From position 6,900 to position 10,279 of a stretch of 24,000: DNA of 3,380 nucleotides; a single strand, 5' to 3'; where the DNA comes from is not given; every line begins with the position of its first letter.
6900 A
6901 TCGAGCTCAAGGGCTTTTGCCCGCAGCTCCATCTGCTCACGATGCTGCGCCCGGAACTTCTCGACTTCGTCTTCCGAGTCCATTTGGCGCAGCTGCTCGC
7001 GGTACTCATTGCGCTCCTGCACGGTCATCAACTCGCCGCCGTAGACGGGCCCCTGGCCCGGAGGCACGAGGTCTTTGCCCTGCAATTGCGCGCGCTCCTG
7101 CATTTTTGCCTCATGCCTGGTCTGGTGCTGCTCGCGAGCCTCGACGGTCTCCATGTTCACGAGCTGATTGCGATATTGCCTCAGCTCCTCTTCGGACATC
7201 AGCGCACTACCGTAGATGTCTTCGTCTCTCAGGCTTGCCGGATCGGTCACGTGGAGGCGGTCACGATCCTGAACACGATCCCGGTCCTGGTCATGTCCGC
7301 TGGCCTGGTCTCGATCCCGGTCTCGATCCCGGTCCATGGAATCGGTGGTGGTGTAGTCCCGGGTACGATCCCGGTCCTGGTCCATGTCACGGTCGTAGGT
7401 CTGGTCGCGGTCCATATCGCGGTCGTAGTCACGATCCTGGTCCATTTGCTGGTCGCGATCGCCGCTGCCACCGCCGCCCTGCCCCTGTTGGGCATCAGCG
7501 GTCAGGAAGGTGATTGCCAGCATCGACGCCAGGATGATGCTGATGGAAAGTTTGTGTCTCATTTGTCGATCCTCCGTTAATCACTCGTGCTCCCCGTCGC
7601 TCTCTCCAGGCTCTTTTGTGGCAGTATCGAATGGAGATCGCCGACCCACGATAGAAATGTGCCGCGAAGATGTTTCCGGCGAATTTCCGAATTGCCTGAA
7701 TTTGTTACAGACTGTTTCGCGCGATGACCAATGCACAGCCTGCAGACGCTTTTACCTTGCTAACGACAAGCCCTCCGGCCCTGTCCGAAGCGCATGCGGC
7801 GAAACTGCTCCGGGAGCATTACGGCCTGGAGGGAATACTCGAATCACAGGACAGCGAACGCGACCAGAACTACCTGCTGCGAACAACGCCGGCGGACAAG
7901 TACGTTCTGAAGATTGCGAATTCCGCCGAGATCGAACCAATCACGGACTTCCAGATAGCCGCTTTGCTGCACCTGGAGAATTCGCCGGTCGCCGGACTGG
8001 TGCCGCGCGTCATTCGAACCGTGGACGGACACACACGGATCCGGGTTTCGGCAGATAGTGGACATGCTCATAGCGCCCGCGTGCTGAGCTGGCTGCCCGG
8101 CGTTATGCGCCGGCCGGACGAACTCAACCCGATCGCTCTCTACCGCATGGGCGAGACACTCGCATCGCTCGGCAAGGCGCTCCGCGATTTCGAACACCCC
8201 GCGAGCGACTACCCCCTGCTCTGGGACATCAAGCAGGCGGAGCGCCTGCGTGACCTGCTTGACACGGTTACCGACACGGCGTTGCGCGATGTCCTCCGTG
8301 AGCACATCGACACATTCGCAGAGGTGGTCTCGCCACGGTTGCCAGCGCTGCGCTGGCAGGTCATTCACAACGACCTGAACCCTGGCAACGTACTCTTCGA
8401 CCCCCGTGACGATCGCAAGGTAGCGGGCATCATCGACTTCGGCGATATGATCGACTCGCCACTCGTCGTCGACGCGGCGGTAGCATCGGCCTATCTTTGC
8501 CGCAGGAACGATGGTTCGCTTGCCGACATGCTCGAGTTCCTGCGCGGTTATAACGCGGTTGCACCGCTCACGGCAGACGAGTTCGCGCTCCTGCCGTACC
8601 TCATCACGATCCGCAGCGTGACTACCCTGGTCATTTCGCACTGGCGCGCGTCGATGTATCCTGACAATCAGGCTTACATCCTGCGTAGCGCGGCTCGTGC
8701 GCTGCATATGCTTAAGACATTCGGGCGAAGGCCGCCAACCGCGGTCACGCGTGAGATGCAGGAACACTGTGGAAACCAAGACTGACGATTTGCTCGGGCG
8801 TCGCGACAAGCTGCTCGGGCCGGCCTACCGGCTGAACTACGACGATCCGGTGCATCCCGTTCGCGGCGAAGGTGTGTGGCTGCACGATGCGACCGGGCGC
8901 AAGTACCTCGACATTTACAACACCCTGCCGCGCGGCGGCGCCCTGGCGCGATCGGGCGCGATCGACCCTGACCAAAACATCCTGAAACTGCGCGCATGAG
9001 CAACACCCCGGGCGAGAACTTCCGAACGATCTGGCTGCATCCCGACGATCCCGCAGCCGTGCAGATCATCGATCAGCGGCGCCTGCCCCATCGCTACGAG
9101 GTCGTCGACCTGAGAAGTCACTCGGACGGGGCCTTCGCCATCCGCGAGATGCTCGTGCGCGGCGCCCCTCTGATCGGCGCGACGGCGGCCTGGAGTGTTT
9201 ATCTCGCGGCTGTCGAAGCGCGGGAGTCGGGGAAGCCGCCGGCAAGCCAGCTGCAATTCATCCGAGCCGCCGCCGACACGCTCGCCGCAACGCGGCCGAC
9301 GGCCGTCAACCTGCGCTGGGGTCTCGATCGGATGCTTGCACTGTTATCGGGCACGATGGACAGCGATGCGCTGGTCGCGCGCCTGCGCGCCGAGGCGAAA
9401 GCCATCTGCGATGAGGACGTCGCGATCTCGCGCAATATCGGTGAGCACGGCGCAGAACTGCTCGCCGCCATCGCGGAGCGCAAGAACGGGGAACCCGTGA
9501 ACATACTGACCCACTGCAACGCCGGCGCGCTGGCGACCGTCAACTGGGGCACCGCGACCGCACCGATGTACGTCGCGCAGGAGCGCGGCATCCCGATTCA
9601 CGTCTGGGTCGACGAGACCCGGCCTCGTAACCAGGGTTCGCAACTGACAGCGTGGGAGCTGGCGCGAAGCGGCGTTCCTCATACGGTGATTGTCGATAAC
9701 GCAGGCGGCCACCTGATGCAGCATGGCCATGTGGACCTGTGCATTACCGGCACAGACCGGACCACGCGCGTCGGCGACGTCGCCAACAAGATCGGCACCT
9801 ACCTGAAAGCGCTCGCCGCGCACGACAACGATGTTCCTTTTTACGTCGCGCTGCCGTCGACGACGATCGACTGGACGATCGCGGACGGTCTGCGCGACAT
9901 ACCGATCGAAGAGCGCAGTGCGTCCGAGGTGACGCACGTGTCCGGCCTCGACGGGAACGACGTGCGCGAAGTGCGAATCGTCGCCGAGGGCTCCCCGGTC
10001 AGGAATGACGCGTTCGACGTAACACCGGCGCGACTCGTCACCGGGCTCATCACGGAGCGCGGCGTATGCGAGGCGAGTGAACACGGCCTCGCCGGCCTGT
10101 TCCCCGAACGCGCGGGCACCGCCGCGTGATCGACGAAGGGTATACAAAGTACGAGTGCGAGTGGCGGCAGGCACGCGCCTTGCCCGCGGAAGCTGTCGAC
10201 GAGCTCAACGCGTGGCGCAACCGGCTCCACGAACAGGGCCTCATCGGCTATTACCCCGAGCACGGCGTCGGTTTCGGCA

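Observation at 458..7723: Candidate undescribed envelope module: OmpR/EnvZ-type system flanked by two operons of exported proteins that share one cis-element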

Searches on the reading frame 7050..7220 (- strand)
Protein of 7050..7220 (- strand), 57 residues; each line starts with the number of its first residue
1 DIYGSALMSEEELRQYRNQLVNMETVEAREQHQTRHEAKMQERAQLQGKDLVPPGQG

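Call 83: search_solved_structures(query=A7, max_evalue=10, show_alignments=3)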
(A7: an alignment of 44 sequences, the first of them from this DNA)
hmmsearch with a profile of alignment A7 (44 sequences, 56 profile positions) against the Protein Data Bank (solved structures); distinct sequences matched with E-value up to 10: 4.
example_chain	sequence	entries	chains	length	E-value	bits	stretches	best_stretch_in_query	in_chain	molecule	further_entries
1r4g_A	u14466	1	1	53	0.04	17.1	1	7-33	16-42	RNA polymerase alpha subunit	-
6odi_b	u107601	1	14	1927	1.1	12.5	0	9-45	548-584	Type IV secretion system apparatus protein CagY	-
6x6j_AY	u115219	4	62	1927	1.1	12.5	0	9-45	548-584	Cag pathogenicity island protein (Cag7)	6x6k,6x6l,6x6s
3uwx_B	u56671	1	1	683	7.2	9.9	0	9-47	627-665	UvrABC system protein B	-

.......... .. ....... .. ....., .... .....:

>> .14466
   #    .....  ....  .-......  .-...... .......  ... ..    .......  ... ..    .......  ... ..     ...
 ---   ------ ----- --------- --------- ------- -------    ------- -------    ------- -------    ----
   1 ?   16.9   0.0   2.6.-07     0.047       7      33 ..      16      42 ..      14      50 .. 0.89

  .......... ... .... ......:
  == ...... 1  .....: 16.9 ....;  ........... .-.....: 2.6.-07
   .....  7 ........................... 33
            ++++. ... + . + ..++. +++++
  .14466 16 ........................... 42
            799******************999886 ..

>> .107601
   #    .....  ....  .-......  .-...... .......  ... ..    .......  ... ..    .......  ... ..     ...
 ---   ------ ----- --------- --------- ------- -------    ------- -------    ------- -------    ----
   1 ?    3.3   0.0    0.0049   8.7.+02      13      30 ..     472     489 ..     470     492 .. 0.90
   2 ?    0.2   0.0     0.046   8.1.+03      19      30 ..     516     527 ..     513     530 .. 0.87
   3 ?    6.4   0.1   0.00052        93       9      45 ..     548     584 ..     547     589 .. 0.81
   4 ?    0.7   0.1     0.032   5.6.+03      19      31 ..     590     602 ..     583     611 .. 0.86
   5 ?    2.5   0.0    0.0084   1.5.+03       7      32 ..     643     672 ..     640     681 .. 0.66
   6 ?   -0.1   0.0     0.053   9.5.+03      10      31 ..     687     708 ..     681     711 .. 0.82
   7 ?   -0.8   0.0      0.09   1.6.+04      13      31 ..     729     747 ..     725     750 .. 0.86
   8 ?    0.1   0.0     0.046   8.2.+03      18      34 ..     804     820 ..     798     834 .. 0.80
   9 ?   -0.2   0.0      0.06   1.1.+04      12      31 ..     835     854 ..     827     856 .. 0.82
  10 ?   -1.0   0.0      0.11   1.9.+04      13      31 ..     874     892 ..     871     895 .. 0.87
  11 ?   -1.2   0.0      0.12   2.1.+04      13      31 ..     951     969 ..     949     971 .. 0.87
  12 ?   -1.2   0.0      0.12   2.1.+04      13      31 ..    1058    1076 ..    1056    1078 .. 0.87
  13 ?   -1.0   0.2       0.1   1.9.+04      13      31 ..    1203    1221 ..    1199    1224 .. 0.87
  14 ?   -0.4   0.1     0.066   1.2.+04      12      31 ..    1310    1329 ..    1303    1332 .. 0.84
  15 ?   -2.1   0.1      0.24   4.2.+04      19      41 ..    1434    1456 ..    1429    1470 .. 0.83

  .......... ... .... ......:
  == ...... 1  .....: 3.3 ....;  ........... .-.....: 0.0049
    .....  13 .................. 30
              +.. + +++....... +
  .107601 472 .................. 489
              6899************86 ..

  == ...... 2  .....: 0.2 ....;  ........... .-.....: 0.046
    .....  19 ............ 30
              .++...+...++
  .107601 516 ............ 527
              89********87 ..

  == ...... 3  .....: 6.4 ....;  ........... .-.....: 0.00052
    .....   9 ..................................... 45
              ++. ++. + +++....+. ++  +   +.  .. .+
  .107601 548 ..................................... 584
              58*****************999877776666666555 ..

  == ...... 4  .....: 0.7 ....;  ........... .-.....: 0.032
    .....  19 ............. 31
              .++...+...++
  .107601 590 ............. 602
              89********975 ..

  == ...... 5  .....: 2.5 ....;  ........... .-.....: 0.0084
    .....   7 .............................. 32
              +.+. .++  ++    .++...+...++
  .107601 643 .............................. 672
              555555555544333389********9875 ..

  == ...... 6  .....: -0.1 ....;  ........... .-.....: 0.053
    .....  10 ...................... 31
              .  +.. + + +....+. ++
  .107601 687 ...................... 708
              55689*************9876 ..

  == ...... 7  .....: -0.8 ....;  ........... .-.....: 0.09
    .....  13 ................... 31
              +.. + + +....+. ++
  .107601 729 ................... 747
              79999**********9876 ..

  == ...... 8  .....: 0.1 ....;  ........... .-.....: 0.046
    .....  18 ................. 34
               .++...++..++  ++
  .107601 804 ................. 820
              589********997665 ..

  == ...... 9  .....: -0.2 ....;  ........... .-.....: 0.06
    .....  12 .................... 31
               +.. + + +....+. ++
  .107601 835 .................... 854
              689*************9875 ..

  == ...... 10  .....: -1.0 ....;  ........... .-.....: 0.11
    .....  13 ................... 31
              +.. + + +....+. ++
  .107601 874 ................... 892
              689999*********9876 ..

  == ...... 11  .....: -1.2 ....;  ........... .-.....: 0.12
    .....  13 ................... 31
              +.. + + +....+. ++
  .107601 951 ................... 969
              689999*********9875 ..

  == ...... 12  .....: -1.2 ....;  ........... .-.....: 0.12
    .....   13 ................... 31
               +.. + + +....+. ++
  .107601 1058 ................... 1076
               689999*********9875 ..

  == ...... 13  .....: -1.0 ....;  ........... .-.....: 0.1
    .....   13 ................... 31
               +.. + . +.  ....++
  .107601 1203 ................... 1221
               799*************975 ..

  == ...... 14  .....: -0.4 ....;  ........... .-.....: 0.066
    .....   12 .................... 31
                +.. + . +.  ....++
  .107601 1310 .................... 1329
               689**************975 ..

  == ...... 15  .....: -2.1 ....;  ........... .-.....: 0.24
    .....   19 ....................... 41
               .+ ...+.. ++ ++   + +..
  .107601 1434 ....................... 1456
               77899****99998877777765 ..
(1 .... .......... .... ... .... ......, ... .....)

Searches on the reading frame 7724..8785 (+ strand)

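Call 4: search_protein_families(library=pfam, proteins=[window:7724-8785:+], max_evalue=0.01)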
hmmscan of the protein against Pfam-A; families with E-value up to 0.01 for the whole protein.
window:7724-8785:+ (353 aa): 2 families
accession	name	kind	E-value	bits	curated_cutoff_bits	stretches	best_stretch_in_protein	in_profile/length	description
PF01636.29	APH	-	8.8e-29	101.4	23.2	1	47-272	11-227/239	Phosphotransferase enzyme family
PF19974.5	TCAD9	-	1.5e-06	28.1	40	1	197-260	283-343/429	Ternary complex associated domain 9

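Call 7: search_protein_families(library=ncbifam, proteins=[window:7724-8785:+], max_evalue=0.01)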
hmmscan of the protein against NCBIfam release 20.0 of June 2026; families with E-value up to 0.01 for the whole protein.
window:7724-8785:+ (353 aa): 8 families
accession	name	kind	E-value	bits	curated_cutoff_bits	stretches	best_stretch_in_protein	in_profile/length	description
NF004799.0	PRK06148.1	subfamily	7.8e-76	255.9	1128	1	14-351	5-342/1015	hypothetical protein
NF004800.0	PRK06149.1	equivalog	1.5e-54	185.5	973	1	15-351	12-349/972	aminotransferase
NF003558.0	PRK05231.1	equivalog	1.9e-22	79.7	271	1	47-303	36-279/322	homoserine kinase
TIGR00938.1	thrB_alt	equivalog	1e-15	57.8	255.9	1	47-296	36-271/307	homoserine kinase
NF008738.0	PRK11768.1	equivalog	4.3e-07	29.6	194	1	129-315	113-295/327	serine/threonine protein kinase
NF032897.1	APH_3p_V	exception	0.00053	19.4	450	1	208-258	175-224/264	APH(3')-V family aminoglycoside O-phosphotransferase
TIGR03724.2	arch_bud32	equivalog_domain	0.0065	16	125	1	163-240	57-129/193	KEOPS complex kinase/ATPase Bud32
NF033066.0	APH_3p_VIIIa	exception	0.0079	15.6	520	0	210-254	177-220/267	aminoglycoside O-phosphotransferase APH(3')-VIIIa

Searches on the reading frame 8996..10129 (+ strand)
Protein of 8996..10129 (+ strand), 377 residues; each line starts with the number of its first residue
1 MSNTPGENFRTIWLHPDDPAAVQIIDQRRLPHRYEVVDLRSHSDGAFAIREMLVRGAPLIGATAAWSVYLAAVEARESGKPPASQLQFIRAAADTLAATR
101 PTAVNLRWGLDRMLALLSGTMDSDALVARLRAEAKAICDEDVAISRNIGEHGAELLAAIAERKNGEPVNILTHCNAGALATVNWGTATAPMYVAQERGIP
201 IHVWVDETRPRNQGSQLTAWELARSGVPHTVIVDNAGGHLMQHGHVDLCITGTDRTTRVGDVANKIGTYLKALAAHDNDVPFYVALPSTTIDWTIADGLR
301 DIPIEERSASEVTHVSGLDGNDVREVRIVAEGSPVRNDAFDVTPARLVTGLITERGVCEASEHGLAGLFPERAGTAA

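Call 4: search_protein_families(library=pfam, proteins=[window:8996-10129:+], max_evalue=0.01)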
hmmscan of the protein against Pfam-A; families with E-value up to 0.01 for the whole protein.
window:8996-10129:+ (377 aa): 1 family
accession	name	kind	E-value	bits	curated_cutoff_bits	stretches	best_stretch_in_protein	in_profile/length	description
PF01008.23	IF-2B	-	1.2e-63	215.5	22.4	1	54-359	2-279/280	Initiation factor 2 subunit family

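Call 7: search_protein_families(library=ncbifam, proteins=[window:8996-10129:+], max_evalue=0.01)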
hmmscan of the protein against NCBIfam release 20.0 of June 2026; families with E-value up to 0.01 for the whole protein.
window:8996-10129:+ (377 aa): 8 families
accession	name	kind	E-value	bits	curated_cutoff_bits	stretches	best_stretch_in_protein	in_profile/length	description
NF004326.0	PRK05720.1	subfamily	2.9e-139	463.8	271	1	10-372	12-355/358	s-methyl-5-thioribose-1-phosphate isomerase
TIGR00512.1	salvage_mtnA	equivalog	2.4e-125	417.9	279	1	20-359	8-334/335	S-methyl-5-thioribose-1-phosphate isomerase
TIGR00524.1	eIF-2B_rel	subfamily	4.1e-90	302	185.85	1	41-358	3-301/303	S-methyl-5-thioribose-1-phosphate isomerase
NF004700.0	PRK06036.1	equivalog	5.2e-85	285.5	528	1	10-359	2-329/339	S-methyl-5-thioribose-1-phosphate isomerase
NF004436.0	PRK05772.1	equivalog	1.6e-73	248.1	521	1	21-359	25-350/363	S-methyl-5-thioribose-1-phosphate isomerase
TIGR00511.1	ribulose_e2b2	equivalog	7e-44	150.3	314.1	1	46-358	6-286/301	ribose 1,5-bisphosphate isomerase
NF006210.0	PRK08335.1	equivalog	9e-21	74.3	339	1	192-357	127-268/275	translation initiation factor IF-2B subunit alpha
NF004994.0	PRK06372.1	equivalog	6.7e-08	32.2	249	1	191-360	101-248/253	translation initiation factor IF-2B subunit delta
